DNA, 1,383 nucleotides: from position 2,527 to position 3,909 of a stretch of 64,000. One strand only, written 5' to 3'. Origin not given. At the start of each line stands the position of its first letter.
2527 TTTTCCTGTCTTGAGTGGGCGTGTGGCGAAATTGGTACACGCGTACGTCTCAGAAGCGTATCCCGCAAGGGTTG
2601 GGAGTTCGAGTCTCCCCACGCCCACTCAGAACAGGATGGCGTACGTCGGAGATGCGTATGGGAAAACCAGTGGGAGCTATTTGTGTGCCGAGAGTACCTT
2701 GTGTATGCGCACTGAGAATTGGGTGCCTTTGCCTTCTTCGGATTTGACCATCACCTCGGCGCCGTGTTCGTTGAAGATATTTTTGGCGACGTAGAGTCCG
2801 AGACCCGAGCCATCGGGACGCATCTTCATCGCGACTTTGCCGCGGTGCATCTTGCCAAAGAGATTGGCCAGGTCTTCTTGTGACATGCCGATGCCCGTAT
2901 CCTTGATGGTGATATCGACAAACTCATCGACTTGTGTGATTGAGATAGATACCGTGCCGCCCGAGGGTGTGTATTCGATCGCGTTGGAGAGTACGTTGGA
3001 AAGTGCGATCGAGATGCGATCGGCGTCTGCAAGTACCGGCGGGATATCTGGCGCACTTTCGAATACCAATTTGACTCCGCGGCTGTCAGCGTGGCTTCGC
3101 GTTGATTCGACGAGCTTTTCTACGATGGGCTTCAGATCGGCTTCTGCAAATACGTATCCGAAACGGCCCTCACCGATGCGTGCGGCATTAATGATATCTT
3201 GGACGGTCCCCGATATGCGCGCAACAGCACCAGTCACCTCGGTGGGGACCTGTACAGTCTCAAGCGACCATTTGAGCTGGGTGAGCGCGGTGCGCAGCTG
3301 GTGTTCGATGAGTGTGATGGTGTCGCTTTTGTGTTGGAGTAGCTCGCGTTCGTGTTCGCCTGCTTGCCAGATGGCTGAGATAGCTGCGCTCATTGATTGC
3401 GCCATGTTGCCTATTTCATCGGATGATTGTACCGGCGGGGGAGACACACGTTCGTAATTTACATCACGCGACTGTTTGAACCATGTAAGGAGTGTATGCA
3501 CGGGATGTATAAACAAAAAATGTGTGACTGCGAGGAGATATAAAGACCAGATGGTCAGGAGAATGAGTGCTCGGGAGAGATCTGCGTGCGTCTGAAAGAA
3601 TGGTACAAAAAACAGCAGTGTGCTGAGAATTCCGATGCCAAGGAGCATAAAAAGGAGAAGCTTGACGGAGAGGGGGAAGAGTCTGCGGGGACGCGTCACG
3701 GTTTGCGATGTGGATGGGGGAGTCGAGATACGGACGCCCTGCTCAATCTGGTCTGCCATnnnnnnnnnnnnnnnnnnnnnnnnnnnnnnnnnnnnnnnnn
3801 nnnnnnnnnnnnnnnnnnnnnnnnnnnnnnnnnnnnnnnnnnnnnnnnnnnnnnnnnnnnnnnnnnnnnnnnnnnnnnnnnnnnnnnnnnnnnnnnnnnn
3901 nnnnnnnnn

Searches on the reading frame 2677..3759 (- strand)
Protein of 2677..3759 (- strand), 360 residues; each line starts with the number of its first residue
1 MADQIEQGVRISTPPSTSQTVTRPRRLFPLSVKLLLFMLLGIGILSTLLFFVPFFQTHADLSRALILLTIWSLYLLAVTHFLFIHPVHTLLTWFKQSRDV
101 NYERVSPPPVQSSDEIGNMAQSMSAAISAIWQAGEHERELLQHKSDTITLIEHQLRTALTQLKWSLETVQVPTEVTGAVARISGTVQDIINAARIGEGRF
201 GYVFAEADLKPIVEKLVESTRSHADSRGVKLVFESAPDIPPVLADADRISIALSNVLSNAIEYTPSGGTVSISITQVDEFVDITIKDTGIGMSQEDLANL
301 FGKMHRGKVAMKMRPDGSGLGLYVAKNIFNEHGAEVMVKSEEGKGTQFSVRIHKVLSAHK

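Call 65: search_protein_families(library=pfam, proteins=[window:2677-3759:-])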
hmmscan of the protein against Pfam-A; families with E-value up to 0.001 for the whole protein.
window:2677-3759:- (360 aa): 3 families
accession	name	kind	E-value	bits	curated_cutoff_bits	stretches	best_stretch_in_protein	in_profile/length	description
PF02518.31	HATPase_c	-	2e-24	86.6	26.4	1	245-353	2-108/111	Histidine kinase-, DNA gyrase B-, and HSP90-like ATPase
PF13581.12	HATPase_c_2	-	8.5e-06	26.2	27.4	1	244-347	27-122/127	Histidine kinase-like ATPase domain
PF13589.12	HATPase_c_3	-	0.00028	21.3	25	1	251-310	5-63/137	Histidine kinase-, DNA gyrase B-, and HSP90-like ATPase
